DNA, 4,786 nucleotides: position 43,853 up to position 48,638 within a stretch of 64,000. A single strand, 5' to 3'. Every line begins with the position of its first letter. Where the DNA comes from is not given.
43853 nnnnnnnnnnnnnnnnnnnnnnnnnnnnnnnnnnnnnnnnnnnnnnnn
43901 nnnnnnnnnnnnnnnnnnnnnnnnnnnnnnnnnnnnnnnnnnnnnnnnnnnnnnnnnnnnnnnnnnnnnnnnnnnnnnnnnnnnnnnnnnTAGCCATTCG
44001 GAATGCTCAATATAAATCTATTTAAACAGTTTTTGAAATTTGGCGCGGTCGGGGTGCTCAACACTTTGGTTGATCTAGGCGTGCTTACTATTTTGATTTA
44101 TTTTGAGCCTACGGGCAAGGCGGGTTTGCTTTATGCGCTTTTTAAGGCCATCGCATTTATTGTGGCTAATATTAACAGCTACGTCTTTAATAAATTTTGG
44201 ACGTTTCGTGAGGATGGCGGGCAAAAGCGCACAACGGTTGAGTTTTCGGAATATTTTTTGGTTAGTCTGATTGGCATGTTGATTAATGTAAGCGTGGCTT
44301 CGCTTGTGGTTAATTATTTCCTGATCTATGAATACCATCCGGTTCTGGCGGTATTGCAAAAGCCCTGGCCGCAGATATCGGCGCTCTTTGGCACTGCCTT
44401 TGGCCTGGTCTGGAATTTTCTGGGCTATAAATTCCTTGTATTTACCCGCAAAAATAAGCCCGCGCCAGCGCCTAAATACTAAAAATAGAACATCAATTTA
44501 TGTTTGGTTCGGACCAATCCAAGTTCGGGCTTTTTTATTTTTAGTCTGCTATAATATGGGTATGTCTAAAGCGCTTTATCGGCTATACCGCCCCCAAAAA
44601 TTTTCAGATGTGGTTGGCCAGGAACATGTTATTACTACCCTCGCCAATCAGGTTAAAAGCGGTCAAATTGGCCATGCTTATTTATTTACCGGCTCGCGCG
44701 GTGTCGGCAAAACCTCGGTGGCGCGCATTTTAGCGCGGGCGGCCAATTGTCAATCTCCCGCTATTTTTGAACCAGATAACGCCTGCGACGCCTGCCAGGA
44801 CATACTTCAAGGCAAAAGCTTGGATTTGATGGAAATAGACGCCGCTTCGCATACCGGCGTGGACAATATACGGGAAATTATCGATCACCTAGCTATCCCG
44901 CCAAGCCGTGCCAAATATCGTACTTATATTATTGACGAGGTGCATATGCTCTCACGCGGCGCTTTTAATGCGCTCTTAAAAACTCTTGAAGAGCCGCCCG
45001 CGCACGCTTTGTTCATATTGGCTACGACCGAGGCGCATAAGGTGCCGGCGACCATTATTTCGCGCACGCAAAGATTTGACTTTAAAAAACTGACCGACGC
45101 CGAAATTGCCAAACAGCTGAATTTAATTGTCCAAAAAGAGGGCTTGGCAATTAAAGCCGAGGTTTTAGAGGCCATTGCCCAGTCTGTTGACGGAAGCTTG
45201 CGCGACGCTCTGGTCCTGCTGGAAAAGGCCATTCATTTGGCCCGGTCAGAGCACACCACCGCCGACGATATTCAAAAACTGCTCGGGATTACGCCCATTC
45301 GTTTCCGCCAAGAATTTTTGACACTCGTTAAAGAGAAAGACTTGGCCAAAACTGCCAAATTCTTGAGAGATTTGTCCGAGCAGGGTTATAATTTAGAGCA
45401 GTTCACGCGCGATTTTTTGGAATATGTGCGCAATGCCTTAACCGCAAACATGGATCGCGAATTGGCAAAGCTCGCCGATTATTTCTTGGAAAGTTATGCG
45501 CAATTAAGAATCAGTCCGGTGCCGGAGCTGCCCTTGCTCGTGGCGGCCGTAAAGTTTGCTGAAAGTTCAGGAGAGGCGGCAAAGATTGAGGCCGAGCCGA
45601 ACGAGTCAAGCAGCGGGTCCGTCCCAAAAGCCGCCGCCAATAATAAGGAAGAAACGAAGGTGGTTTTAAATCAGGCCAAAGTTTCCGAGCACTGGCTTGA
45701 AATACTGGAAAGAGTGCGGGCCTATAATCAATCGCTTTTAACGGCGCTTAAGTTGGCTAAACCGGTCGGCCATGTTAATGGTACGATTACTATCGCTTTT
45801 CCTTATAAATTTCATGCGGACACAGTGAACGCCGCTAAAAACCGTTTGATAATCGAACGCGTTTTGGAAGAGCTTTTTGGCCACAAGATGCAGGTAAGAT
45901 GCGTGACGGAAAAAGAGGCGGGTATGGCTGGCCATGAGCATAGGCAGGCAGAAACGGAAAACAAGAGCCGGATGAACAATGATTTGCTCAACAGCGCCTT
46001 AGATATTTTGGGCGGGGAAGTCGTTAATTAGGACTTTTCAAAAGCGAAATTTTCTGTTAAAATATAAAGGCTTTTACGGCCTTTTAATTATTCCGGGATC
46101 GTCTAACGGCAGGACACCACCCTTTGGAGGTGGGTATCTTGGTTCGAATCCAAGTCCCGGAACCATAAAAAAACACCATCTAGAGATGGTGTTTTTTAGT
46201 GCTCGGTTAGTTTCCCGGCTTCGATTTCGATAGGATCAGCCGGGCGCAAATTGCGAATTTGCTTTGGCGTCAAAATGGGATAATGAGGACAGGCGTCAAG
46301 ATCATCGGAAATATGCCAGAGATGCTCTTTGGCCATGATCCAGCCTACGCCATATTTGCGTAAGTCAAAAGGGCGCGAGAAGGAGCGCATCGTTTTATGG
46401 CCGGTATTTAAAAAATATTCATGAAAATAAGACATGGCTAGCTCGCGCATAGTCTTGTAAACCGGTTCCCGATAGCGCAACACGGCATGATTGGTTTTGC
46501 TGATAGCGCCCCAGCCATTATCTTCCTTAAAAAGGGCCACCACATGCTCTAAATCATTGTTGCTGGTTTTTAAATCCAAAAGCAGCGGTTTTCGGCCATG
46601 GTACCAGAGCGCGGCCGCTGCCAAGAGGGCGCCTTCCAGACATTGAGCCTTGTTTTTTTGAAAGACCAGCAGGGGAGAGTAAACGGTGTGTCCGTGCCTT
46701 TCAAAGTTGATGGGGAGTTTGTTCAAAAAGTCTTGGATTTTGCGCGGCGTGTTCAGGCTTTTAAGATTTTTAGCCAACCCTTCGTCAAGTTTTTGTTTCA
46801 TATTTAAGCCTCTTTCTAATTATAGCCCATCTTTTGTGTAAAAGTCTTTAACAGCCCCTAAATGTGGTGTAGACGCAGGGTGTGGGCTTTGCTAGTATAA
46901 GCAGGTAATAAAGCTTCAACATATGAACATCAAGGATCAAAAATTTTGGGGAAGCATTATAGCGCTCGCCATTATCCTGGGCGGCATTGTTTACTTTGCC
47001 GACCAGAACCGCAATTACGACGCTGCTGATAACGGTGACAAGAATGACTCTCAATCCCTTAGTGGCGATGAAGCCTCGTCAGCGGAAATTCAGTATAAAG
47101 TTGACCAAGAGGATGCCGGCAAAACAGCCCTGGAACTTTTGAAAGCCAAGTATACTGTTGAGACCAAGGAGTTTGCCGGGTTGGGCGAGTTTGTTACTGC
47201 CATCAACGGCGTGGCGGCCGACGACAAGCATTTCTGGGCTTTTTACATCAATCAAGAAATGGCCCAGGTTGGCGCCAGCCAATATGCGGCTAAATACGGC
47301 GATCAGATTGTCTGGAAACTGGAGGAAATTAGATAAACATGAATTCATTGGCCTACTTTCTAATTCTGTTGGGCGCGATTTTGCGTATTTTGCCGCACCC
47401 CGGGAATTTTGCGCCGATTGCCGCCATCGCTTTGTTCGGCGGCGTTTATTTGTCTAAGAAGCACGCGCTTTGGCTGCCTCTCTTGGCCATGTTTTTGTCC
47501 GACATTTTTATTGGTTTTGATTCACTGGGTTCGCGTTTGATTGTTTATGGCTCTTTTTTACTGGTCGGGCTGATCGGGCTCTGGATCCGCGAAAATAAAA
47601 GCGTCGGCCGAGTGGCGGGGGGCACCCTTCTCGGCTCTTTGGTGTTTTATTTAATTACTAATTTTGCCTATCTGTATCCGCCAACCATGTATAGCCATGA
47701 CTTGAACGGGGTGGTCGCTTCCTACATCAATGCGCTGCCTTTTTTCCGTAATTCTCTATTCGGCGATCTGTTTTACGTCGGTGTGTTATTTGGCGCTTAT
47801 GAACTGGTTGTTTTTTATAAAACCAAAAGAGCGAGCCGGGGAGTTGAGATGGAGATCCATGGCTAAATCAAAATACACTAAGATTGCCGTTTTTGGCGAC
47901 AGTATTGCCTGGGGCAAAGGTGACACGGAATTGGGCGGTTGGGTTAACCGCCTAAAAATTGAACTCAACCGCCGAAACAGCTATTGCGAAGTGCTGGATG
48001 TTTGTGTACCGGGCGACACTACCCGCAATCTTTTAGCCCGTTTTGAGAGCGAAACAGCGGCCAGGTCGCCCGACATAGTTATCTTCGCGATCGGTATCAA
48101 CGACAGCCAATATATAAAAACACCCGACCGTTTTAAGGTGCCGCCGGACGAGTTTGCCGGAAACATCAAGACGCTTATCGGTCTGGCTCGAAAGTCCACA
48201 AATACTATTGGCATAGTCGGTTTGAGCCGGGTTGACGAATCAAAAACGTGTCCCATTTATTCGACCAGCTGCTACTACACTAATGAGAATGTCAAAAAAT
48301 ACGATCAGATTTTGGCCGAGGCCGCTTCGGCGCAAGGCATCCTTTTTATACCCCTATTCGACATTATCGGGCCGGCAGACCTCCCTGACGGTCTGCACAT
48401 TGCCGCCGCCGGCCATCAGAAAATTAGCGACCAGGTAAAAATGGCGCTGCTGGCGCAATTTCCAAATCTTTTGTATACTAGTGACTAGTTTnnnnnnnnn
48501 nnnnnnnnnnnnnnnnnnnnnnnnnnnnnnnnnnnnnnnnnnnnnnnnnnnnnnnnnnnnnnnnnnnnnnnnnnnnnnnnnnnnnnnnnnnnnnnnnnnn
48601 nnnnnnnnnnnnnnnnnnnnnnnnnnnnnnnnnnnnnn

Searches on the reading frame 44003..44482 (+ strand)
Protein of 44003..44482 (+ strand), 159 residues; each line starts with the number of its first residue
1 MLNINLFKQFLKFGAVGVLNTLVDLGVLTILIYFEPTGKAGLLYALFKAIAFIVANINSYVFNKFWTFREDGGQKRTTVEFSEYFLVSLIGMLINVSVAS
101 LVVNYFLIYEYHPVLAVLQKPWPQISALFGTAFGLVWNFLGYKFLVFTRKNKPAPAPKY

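Call 97: search_protein_families(library=pfam, proteins=[window:44003-44482:+], max_evalue=0.001)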
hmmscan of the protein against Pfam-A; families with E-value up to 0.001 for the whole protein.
window:44003-44482:+ (159 aa): 1 family
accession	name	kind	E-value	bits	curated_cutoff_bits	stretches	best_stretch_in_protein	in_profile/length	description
PF04138.20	GtrA_DPMS_TM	-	2.5e-25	89.4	26.1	1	12-147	1-117/117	GtrA/DPMS, transmembrane domain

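Call 98: search_protein_families(library=ncbifam, proteins=[window:44003-44482:+], max_evalue=0.01)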
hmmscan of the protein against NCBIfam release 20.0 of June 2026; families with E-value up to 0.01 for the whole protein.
window:44003-44482:+ (159 aa): 1 family
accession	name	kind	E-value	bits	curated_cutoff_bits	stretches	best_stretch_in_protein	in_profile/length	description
NF037976.1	gtrA_1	subfamily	0.0038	17.3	50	0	83-152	4-62/126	GtrA family protein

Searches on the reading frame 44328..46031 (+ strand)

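Call 47: search_protein_families(library=pfam, proteins=[window:44328-46031:+], max_evalue=0.001)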
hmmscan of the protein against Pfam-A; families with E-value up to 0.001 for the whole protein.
window:44328-46031:+ (567 aa): 10 families
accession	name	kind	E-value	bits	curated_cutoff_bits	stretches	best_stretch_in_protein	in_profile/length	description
PF13177.12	DNA_pol3_delta2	-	1.2e-42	146.1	27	1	97-255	1-160/161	DNA polymerase III, delta subunit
PF00004.35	AAA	-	1.1e-09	39.3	21.2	1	119-252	2-125/131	ATPase family associated with various cellular activities (AAA)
PF22608.2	DNAX_ATPase_lid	-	1.2e-08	35.1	27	1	259-304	1-46/49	DNA polymerase III clamp loader subunit, ATPase lid domain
PF13401.12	AAA_22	-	2.7e-06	28.2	27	1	119-225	9-114/130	AAA domain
PF20964.2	DnaX_C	-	1.3e-05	25.6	26.2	1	450-532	10-94/113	DNA polymerase III subunit tau, C-terminal domain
PF13191.12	AAA_16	-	1.8e-05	25.8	32.6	1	95-163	2-73/167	AAA ATPase domain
PF05496.18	RuvB_N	-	2.7e-05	24.4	27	1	88-142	2-60/159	Holliday junction DNA helicase RuvB P-loop domain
PF21960.2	RCF1-5-like_lid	-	0.00014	22.1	27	1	264-299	3-39/43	RCF1/5-like, AAA+ ATPase lid domain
PF16193.11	AAA_assoc_2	-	0.00035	21.2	34.3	0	271-325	3-61/81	AAA C-terminal domain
PF12169.13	DNA_pol3_gamma3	-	0.00086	19.5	24.4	0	311-378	2-69/143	DNA polymerase III subunits gamma and tau domain III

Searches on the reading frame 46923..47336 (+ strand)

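Call 97: search_protein_families(library=pfam, proteins=[window:46923-47336:+], max_evalue=0.001)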
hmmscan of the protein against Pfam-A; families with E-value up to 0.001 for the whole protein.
window:46923-47336:+ (137 aa): 1 family
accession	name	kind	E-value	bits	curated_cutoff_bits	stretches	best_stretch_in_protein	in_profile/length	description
PF14478.12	DUF4430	-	2.6e-16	60.3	23.8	1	66-134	1-71/72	Domain of unknown function (DUF4430)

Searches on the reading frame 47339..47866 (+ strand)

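Call 97: search_protein_families(library=pfam, proteins=[window:47339-47866:+], max_evalue=0.001)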
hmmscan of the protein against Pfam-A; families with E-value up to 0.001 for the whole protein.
window:47339-47866:+ (175 aa): 1 family
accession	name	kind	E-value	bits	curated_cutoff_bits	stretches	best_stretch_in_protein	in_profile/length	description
PF20221.3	DUF6580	-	6.8e-49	166.6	27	1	4-157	9-155/162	Family of unknown function (DUF6580)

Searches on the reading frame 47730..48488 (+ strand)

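Call 97: search_protein_families(library=pfam, proteins=[window:47730-48488:+], max_evalue=0.001)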
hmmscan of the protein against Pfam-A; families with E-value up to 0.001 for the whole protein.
window:47730-48488:+ (252 aa): 4 families
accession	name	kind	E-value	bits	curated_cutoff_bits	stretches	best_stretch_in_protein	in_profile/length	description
PF13472.12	Lipase_GDSL_2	-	2.9e-23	83.7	32.9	1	54-230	1-177/178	GDSL-like Lipase/Acylhydrolase family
PF00657.28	Lipase_GDSL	-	1.7e-13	51.6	23.6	1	52-235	1-207/208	GDSL-like Lipase/Acylhydrolase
PF04311.20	DUF459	-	1.1e-05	25.3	27.2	1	97-212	43-152/197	Protein of unknown function (DUF459)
PF25182.1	NonGDSL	-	0.00031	20.6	80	0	42-135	20-116/220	Non-GDSL lipase-like family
